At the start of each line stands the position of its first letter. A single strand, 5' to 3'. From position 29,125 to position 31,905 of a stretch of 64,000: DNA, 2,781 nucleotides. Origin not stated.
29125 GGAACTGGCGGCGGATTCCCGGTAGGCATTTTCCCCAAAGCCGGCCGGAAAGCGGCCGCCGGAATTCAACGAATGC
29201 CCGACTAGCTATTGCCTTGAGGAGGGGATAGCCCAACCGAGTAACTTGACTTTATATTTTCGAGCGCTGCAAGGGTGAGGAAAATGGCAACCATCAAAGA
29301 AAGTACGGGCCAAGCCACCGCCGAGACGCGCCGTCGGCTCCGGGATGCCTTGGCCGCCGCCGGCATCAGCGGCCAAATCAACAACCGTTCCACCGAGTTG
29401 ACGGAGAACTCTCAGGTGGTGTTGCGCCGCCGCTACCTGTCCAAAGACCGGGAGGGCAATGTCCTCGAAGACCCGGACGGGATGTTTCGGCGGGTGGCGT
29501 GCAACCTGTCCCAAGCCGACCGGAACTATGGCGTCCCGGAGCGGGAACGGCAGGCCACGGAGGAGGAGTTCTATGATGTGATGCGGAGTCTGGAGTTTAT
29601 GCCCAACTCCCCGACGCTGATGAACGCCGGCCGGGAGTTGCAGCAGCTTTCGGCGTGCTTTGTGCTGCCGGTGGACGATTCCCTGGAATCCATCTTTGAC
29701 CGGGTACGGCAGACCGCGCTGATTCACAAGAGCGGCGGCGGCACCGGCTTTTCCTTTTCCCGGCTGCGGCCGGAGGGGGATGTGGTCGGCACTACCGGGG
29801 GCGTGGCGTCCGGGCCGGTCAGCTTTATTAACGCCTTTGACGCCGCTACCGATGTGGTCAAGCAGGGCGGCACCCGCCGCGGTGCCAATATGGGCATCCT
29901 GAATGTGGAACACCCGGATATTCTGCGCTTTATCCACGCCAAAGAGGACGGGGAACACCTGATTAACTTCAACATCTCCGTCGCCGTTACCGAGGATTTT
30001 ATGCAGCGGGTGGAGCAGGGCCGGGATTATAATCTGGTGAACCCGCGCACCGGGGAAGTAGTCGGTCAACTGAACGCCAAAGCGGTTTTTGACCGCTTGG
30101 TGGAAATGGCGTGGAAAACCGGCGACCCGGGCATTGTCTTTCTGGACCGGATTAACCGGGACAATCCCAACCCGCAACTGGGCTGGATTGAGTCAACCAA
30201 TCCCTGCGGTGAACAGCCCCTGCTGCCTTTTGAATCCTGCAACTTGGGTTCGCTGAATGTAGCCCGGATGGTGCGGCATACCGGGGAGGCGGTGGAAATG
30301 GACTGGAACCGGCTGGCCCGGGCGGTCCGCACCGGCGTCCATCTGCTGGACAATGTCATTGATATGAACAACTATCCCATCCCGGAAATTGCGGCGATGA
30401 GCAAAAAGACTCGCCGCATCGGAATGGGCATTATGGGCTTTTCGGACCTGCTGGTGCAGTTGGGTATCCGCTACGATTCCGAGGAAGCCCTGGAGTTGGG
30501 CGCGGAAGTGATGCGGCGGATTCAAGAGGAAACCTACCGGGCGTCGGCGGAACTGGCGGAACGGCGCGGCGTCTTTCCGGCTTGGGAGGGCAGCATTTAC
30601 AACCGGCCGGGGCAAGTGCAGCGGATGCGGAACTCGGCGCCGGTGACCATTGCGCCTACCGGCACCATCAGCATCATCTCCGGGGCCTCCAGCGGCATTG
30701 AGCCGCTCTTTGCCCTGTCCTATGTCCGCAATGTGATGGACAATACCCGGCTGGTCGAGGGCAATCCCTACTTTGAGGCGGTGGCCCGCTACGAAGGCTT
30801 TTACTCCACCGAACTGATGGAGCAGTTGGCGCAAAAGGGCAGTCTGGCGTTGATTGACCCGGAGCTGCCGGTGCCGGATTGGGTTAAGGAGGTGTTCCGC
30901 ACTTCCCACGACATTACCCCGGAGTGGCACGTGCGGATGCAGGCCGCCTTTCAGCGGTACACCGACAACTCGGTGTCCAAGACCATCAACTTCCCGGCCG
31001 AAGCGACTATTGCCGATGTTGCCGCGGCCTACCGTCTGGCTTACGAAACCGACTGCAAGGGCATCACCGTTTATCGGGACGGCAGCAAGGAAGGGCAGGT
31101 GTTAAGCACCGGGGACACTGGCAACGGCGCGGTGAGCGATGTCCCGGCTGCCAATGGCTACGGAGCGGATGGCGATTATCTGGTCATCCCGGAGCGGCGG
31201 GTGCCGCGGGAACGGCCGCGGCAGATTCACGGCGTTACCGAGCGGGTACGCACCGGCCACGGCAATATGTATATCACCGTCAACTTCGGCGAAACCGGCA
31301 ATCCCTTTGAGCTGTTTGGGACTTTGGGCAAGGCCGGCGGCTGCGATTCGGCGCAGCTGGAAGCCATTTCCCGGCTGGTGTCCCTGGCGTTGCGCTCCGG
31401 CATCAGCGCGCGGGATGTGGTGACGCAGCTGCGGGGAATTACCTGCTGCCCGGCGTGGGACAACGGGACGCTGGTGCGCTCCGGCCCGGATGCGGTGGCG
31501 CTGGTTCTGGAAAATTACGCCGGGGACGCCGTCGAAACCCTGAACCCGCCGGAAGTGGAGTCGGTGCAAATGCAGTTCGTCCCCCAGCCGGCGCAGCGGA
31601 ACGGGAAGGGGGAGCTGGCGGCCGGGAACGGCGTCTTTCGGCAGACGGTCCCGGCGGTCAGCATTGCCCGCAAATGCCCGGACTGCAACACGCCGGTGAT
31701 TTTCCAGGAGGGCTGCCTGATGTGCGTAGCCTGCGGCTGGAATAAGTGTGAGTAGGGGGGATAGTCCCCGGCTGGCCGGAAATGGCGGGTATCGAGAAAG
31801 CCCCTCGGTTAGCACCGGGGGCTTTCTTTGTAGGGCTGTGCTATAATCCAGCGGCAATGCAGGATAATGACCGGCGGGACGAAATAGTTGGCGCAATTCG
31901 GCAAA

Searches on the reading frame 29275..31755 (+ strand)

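Call 21: search_protein_families(library=pfam, proteins=[window:29275-31755:+], max_evalue=0.001)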
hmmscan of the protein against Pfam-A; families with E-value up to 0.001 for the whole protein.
window:29275-31755:+ (826 aa): 3 families
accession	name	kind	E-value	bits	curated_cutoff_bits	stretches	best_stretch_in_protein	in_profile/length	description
PF02867.20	Ribonuc_red_lgC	-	8.5e-131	437.6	23.9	2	126-444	1-346/523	Ribonucleotide reductase, barrel domain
PF00317.26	Ribonuc_red_lgN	-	2.2e-24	85.7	28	1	41-122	2-76/77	Ribonucleotide reductase, all-alpha domain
PF12637.14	TSCPD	-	8.1e-20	71.4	22.8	1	656-748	5-87/88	TSCPD domain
